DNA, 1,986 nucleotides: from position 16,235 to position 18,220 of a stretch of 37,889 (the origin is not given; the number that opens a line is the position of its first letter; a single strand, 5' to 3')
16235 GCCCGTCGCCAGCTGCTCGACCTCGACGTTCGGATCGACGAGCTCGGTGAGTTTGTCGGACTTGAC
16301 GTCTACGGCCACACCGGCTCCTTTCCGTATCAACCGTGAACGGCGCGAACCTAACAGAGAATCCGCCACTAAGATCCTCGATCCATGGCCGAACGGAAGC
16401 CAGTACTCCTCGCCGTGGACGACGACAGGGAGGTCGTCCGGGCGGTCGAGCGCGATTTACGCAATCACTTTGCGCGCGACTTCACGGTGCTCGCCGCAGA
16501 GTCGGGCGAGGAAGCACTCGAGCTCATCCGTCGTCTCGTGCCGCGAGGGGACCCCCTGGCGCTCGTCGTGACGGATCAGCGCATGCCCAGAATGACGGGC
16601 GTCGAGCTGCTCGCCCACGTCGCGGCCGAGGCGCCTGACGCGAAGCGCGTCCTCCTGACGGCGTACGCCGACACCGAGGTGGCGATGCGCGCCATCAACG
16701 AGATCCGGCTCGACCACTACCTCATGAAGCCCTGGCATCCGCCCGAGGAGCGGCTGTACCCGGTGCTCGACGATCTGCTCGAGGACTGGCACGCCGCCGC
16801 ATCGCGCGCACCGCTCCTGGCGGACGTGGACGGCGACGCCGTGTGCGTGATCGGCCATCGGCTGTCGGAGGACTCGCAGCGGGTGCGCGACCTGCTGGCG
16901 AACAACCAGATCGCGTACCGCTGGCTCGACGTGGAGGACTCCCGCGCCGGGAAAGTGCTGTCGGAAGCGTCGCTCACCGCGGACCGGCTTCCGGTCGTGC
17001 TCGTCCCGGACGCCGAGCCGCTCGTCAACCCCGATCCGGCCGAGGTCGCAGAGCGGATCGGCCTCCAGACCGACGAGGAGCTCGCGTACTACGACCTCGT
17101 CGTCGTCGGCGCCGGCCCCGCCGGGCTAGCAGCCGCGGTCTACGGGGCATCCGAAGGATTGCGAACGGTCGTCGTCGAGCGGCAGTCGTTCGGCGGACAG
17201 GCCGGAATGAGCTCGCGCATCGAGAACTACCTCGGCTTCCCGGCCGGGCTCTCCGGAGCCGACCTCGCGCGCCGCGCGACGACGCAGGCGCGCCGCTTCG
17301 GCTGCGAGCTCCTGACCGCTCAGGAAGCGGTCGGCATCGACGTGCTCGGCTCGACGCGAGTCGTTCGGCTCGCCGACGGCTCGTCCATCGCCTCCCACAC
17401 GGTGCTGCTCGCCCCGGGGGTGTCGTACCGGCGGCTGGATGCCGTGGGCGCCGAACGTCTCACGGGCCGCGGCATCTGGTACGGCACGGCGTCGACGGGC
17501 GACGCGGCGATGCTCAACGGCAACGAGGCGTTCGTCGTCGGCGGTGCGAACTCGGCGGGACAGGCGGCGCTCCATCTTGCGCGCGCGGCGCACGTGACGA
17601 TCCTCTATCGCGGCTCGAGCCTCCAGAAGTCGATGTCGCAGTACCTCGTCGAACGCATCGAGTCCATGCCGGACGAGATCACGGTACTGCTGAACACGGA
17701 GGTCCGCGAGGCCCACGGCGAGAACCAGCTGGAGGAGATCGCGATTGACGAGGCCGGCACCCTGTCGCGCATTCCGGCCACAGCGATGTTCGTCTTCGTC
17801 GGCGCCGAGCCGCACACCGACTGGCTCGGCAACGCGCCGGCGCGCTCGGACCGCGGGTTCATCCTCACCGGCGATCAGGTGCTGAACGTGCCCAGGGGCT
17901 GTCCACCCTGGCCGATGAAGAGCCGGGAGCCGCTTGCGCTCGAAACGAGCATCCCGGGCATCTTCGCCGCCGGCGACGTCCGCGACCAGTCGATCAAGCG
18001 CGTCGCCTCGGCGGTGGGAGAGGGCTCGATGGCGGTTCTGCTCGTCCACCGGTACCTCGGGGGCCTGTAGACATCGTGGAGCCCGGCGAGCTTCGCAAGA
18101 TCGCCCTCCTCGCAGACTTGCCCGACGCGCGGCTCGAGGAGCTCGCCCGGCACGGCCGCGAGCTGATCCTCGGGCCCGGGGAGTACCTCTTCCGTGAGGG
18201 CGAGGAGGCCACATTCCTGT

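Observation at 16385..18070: Response regulator whose output is a Grx-like plus TrxR-like flavoprotein module that has lost every redox cysteine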

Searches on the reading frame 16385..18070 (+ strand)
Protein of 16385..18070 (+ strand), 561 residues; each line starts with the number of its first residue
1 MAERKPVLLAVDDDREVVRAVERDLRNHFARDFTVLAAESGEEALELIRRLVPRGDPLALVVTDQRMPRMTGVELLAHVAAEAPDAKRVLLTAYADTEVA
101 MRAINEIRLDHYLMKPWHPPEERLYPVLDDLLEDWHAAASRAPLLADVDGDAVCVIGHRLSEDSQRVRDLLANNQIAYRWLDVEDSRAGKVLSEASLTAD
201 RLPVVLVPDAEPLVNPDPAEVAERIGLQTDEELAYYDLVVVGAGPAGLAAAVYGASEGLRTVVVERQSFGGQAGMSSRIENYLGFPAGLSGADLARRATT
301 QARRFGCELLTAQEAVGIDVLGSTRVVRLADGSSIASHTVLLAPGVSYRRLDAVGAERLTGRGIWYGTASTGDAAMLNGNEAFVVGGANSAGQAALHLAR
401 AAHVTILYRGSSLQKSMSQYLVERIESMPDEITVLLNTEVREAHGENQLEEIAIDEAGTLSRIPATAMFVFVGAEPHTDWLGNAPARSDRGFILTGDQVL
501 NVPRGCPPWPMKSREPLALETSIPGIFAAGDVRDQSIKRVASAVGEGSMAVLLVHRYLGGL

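Call 3: search_protein_families(library=pfam, proteins=[window:16385-18070:+], max_evalue=0.01)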
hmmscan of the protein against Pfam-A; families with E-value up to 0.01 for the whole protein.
window:16385-18070:+ (561 aa): 12 families
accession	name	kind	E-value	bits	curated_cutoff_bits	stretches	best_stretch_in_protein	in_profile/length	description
PF07992.20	Pyr_redox_2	-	5.1e-33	115.2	26.1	1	236-547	1-291/291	Pyridine nucleotide-disulphide oxidoreductase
PF00072.30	Response_reg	-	2.7e-16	60.1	30.2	1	9-120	2-104/111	Response regulator receiver domain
PF13738.12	Pyr_redox_3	-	1.2e-15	58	30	2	372-483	157-276/305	Pyridine nucleotide-disulphide oxidoreductase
PF00070.33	Pyr_redox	-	4.9e-08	33.8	22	1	383-451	3-76/82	Pyridine nucleotide-disulphide oxidoreductase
PF12831.13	FAD_oxidored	-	6.1e-07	29.5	27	1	237-273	1-38/416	FAD dependent oxidoreductase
PF01946.23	Thi4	-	1.9e-06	27.7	26.2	1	232-274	14-58/235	Thi4 family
PF00890.30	FAD_binding_2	-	2.6e-06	27.3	20.4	1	237-277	1-42/414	FAD binding domain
PF01266.30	DAO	-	2.2e-05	24.6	27.9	1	237-277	1-43/353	FAD dependent oxidoreductase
PF03486.20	HI0933_like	-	0.00021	21.3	50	1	237-268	2-33/244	HI0933-like protein Rossmann domain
PF13450.12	NAD_binding_8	-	0.00025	21.7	21.9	1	240-273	1-35/68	NAD(P)-binding Rossmann-like domain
PF01494.25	FAD_binding_3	-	0.00052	19.8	22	1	237-268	3-34/349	FAD binding domain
PF01134.28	GIDA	-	0.0044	16.6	22.1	0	237-265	1-29/391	Glucose inhibited division protein A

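Call 4: search_protein_families(library=ncbifam, proteins=[window:16385-18070:+], max_evalue=0.01)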
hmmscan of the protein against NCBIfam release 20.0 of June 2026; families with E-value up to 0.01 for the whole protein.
window:16385-18070:+ (561 aa): 128 families (the best 25 are shown)
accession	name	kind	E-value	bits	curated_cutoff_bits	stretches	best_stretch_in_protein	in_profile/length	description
TIGR01292.1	TRX_reduct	equivalog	3.3e-59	200.2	343.45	1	236-558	1-300/300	thioredoxin-disulfide reductase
TIGR03143.1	AhpF_homolog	hypoth_equivalog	1.1e-48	166.2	687.65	2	235-499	4-269/555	putative alkyl hydroperoxide reductase F subunit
TIGR03140.1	AhpF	equivalog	3.4e-44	151.3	502.9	2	228-497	205-471/515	alkyl hydroperoxide reductase subunit F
NF053512.1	nitric_RR_NosR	exception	1.4e-31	110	400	1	8-145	1-128/422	response regulator c-di-GMP phosphodiesterase, NosR family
NF007614.0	PRK10262.1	equivalog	1e-26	93.8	644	2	237-439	8-205/321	thioredoxin-disulfide reductase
TIGR04018.1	Bthiol_YpdA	hypoth_equivalog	9.8e-17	60.7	339.9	2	377-485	150-258/316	YpdA family putative bacillithiol disulfide reductase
NF008469.0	PRK11361.1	equivalog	1.3e-11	43.9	714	1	7-118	6-108/461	acetoacetate metabolism transcriptional regulator AtoC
NF046020.1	HisKinCckABruc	equivalog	1.3e-10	39.9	1000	1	7-117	751-854/868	cell cycle histidine kinase CckA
TIGR01350.1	lipoamide_DH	equivalog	1.9e-10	40.1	408.8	1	236-272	2-38/461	dihydrolipoyl dehydrogenase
TIGR02053.1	MerA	equivalog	5e-10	38.9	454.45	2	323-483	115-275/465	mercury(II) reductase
NF006900.1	PRK09390.1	equivalog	1.8e-09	37.4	255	1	5-171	4-151/203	response regulator FixJ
NF011695.0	PRK15115.1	equivalog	4e-09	35.8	763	1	4-138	5-128/445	two-component system response regulator GlrR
NF004991.0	PRK06370.1-3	subfamily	5.4e-09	35.1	620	1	235-273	35-73/509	FAD-containing oxidoreductase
NF045505.1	RR_RssB_Pseudo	equivalog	1e-08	34.6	700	1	4-116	4-107/394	two-component system response regulator RssB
NF033791.1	ActR_PrrA_rreg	equivalog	1.5e-08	34.8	250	1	7-117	3-104/173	ActR/PrrA/RegA family redox response regulator transcription factor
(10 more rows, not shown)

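Call 5: search_solved_structures(query=window:16385-18070:+, max_evalue=0.001, show_alignments=3)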
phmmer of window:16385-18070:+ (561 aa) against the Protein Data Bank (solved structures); distinct sequences matched with E-value up to 0.001: 136 (the best 60 are shown).
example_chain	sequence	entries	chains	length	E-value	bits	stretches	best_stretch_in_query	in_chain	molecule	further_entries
7jyp_A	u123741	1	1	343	3e-38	135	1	234-497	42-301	Thioredoxin reductase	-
5uth_A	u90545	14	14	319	7.9e-37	130.4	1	235-558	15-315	Thioredoxin reductase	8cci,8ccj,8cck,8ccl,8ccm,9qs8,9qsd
7p9e_A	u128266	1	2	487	1.2e-36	129.8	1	237-558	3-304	Thioredoxin reductase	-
4zn0_A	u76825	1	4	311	3.1e-36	128.4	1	234-558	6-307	Thioredoxin reductase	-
7p9d_A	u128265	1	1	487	4e-36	128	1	237-558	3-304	Thioredoxin reductase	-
4gcm_A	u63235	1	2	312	2.1e-35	125.7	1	236-558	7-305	Thioredoxin reductase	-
7aaw_A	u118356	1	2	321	2.9e-35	125.2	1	232-558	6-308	Thioredoxin reductase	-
9vv4_A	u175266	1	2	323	4.6e-35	124.5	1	237-558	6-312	Thioredoxin reductase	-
9xub_A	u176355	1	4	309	7.1e-35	123.9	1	237-558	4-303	Thioredoxin reductase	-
2a87_A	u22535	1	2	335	8.2e-35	123.7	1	236-495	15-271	Thioredoxin reductase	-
2q7v_A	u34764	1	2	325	1e-34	123.4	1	236-560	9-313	Thioredoxin reductase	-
5uwy_A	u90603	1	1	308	1.1e-34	123.3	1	234-558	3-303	Thioredoxin reductase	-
5mh4_A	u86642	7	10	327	4.3e-33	118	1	235-557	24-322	Thioredoxin reductase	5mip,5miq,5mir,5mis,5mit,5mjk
1fl2_A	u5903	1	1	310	1.4e-31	113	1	236-558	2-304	ALKYL HYDROPEROXIDE REDUCTASE SUBUNIT F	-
4o5q_A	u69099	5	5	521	3.4e-31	111.8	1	234-558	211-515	Alkyl hydroperoxide reductase subunit F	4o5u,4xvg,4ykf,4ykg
2zbw_A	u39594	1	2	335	4.3e-14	55.3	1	235-452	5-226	Thioredoxin reductase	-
5xhu_A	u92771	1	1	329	3.2e-13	52.5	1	235-413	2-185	Ferredoxin--NADP reductase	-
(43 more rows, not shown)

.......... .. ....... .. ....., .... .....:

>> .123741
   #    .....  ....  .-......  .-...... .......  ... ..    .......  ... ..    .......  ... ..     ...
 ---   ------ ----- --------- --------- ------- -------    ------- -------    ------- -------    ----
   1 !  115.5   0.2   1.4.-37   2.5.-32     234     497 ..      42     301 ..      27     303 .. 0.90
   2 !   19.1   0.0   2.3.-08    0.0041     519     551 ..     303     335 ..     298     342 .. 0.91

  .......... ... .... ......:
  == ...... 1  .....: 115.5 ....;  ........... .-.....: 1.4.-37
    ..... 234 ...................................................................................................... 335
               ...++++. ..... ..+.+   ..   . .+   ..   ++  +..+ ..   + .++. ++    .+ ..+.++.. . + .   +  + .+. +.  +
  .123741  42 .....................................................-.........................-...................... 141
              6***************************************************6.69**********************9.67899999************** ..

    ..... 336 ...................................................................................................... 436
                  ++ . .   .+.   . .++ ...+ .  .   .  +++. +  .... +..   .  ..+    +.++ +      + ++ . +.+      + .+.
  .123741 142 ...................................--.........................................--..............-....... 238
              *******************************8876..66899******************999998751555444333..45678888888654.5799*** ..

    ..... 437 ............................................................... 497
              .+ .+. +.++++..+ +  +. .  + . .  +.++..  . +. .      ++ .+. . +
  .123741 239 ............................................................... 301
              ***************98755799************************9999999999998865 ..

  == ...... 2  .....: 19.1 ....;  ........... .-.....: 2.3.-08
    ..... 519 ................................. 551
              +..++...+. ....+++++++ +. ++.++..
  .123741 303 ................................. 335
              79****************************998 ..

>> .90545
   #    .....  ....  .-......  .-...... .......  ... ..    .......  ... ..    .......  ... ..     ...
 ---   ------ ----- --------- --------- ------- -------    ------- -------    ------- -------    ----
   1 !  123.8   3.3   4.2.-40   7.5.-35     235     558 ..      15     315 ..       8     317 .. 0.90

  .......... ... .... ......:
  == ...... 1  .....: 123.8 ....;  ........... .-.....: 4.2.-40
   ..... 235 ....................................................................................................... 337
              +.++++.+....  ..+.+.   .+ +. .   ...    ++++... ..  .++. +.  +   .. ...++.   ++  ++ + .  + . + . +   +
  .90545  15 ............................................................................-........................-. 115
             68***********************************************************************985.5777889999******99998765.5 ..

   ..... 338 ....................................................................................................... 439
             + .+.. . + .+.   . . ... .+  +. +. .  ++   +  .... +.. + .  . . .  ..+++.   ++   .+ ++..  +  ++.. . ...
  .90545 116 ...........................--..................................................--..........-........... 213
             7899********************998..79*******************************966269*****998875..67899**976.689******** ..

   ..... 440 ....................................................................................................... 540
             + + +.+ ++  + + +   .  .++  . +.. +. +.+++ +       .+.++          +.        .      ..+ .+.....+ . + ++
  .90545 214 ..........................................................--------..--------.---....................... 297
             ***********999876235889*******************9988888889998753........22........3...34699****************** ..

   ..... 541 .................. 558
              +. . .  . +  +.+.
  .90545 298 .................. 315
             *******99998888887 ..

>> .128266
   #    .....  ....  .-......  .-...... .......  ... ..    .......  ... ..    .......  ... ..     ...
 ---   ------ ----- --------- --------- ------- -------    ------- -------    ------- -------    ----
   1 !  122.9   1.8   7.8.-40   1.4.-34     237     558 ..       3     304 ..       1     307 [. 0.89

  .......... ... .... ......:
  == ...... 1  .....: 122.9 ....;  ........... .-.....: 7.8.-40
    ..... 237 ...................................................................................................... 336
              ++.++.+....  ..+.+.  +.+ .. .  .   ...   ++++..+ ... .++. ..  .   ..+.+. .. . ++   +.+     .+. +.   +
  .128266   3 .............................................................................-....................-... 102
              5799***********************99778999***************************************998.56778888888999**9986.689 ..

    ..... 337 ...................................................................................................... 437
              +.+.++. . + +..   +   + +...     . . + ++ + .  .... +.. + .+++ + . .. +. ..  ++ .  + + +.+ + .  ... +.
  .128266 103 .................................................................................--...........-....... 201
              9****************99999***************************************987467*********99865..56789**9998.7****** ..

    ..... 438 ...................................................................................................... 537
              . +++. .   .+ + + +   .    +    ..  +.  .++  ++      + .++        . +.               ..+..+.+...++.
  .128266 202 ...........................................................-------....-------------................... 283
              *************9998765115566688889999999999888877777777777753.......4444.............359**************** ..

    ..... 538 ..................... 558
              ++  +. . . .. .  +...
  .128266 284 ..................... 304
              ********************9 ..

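Call 7: find_homologous_proteins(query=window:16385-18070:+, max_evalue=1e-10)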
Query window:16385-18070:+ (561 aa): 8000 proteins with E <= 1e-10 among 8000 candidates; the best 120 are listed.
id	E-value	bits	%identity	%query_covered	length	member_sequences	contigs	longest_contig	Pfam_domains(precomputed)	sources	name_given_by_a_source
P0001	0.0e+0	1160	93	100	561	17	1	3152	PF01946.24,PF01266.31,PF00890.31,PF07992.21,PF00070.34,PF13738.13,PF00072.31,PF12831.14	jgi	jgi:thioredoxin reductase (NADPH)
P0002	0.0e+0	1147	94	99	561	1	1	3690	PF01946.24,PF07992.21,PF00070.34,PF13738.13,PF00072.31,PF12831.14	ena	-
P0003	0.0e+0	1134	93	100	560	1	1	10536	PF01946.24,PF00890.31,PF07992.21,PF00070.34,PF13738.13,PF00072.31,PF12831.14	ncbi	-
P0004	0.0e+0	1130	92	99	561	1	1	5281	PF01946.24,PF00890.31,PF07992.21,PF00070.34,PF13738.13,PF00072.31,PF12831.14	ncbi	ncbi:MAG: FAD-dependent oxidoreductase [Gaiellaceae bacterium]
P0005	0.0e+0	1129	92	99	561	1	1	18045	PF01946.24,PF00890.31,PF07992.21,PF00070.34,PF13738.13,PF00072.31,PF12831.14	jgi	jgi:thioredoxin reductase (NADPH)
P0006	0.0e+0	1103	91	99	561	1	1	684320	PF01946.24,PF01266.31,PF00890.31,PF07992.21,PF00070.34,PF13738.13,PF03486.21,PF00072.31,PF12831.14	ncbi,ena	-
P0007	0.0e+0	1099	90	99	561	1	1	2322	PF01946.24,PF00890.31,PF07992.21,PF00070.34,PF13738.13,PF03486.21,PF00072.31,PF12831.14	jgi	-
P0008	0.0e+0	1095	90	99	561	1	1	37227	PF01946.24,PF00890.31,PF07992.21,PF00070.34,PF13738.13,PF03486.21,PF00072.31,PF12831.14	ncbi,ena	-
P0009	0.0e+0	1094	90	99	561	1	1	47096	PF01946.24,PF00890.31,PF07992.21,PF00070.34,PF13738.13,PF03486.21,PF00072.31,PF12831.14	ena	-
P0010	0.0e+0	1090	89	99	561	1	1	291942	PF01946.24,PF00890.31,PF07992.21,PF00070.34,PF13738.13,PF03486.21,PF00072.31,PF12831.14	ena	-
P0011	0.0e+0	1090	89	99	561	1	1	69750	PF01946.24,PF01266.31,PF00890.31,PF07992.21,PF00070.34,PF13738.13,PF03486.21,PF00072.31,PF12831.14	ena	-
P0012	0.0e+0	1066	87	99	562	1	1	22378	PF01946.24,PF00890.31,PF07992.21,PF00070.34,PF13738.13,PF00072.31,PF12831.14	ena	-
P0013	0.0e+0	1063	86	99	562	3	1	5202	PF01946.24,PF00890.31,PF07992.21,PF00070.34,PF13738.13,PF00072.31,PF12831.14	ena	-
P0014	0.0e+0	1062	87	99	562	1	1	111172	PF01946.24,PF01266.31,PF00890.31,PF07992.21,PF00070.34,PF13738.13,PF00072.31,PF12831.14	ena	-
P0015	0.0e+0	1061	87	99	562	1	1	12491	PF01946.24,PF00890.31,PF07992.21,PF00070.34,PF13738.13,PF00072.31,PF12831.14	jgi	jgi:thioredoxin reductase (NADPH)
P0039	7.8e-282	954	78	99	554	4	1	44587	PF01946.24,PF00890.31,PF07992.21,PF00070.34,PF13738.13,PF00072.31,PF12831.14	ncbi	-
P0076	6.6e-208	710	61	99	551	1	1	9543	PF01946.24,PF01266.31,PF07992.21,PF00070.34,PF13738.13,PF03486.21,PF00072.31,PF01494.26,PF12831.14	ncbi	-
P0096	1.2e-198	679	58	99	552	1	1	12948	PF01946.24,PF01266.31,PF07992.21,PF00070.34,PF13738.13,PF00072.31,PF12831.14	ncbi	-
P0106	5.0e-191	654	58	99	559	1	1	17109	PF01266.31,PF07992.21,PF00070.34,PF13738.13,PF03486.21,PF00072.31,PF01494.26,PF12831.14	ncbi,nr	ncbi:MAG TPA: FAD-dependent oxidoreductase [Gaiellales bacterium]|nr:FAD-dependent oxidoreductase [G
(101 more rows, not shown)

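Call 24: find_related_loci(query=A1, collection=genome_contigs, flank=5000)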
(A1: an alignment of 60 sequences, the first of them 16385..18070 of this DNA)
Query A1 (561 aa) in genome_contigs; peptide patterns used: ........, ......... (x = any residue, [..] = any of these).
600 stretches matched a pattern (row limit reached: there are more); 500 encode a relative of the query (tblastn E <= 1e-3); the best 80 are kept; 80 distinct loci.
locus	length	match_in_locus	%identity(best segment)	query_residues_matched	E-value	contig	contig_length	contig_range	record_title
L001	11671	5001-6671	53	5-558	0e+0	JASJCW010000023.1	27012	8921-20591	MAG: Prochloraceae cyanobacterium isolate MO_167.B41 MO_167.c_869, whole genome shotgun sequence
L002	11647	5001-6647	54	5-559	0e+0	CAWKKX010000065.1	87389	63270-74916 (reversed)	MAG: uncultured Chloroflexia bacterium isolate MFD04580.bin.2.112 genome assembly, contig: contig_84569, whole genome sh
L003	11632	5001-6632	53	5-561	2e-180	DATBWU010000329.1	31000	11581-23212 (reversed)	MAG TPA_asm: Anaerolineae bacterium isolate SMAG_U7549 k141_785473, whole genome shotgun sequence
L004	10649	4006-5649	54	5-558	1e-179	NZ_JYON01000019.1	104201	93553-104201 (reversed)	Aliterella atlantica CENA595 contig_131, whole genome shotgun sequence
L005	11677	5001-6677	53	5-558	4e-179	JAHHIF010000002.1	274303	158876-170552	MAG: Symplocastrum torsivum CPER-KK1 scaffold_24_c1, whole genome shotgun sequence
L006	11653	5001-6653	52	5-558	9e-177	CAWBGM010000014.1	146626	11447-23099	MAG: Terriglobia bacterium isolate MFD04780.bin.1.112 genome assembly, contig: contig_44717, whole genome shotgun sequen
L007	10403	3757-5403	51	5-558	2e-176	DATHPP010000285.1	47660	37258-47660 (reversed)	MAG TPA_asm: Tepidisphaeraceae bacterium isolate SMAG_U12713 k141_2875650, whole genome shotgun sequence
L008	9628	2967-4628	53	5-558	7e-176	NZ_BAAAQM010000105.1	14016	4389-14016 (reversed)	Catenulispora subtropica strain JCM 16013 sequence105, whole genome shotgun sequence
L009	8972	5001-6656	53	5-561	1e-175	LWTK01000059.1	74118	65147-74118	Nostoc sp. ATCC 43529 scaffold43.1, whole genome shotgun sequence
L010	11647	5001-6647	53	5-558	9e-175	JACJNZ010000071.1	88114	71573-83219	Cyanobacteria bacterium FACHB-502 contig71, whole genome shotgun sequence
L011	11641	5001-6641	53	5-558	2e-174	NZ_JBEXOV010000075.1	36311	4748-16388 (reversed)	Streptomyces sp. NPDC006544 NPDC006544_8_H9.ctg-0075, whole genome shotgun sequence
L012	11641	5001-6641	55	5-559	4e-174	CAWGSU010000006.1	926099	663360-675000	MAG: uncultured Actinomycetes bacterium isolate MFD05521.bin.1.59 genome assembly, contig: contig_75908, whole genome sh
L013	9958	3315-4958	54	5-558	3e-174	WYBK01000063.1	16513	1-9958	MAG: Acidobacteria bacterium isolate ACD1 k127_70403, whole genome shotgun sequence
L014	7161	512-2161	52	5-561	2e-173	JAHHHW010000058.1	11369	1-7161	MAG: Pelatocladus maniniholoensis HA4357-MV3 scaffold_152_c1, whole genome shotgun sequence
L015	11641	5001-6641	51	5-558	1e-173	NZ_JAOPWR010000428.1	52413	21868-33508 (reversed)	MAG: Pseudonocardia sp. isolate RYN_179 scaffold_1614081, whole genome shotgun sequence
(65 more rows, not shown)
